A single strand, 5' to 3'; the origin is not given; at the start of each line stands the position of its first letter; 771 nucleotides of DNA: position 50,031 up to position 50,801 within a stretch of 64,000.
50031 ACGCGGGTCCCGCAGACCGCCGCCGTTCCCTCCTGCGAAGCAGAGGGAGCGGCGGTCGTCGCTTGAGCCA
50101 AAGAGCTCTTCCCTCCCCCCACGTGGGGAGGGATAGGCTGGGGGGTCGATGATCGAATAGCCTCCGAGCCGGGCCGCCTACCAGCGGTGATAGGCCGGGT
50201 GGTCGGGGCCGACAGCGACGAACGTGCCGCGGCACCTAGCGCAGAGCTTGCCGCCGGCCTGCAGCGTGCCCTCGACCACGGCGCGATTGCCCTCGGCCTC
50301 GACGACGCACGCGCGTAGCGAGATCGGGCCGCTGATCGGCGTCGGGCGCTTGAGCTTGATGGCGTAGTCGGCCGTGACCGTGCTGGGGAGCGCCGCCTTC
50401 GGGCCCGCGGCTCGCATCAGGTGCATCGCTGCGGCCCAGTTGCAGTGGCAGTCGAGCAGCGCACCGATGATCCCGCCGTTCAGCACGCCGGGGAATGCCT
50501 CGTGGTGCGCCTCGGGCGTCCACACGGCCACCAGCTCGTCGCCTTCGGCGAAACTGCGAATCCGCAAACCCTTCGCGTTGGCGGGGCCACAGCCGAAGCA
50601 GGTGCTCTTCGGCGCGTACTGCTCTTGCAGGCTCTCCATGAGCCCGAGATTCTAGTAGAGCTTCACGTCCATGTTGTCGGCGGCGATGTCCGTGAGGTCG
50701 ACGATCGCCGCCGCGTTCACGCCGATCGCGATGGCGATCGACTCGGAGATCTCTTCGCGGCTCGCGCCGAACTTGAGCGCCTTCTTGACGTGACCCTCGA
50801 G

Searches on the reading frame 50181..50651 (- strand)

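Call 41: search_protein_families(library=pfam, proteins=[window:50181-50651:-], max_evalue=0.01)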
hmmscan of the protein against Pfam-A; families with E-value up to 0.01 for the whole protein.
window:50181-50651:- (157 aa): 2 families
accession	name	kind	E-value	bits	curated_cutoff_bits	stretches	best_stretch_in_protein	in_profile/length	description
PF13279.12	4HBT_2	-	0.0013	19.6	25.5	1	90-146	45-103/122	Thioesterase-like superfamily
PF03061.28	4HBT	-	0.0053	17.5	20.6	1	55-133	2-73/79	Thioesterase superfamily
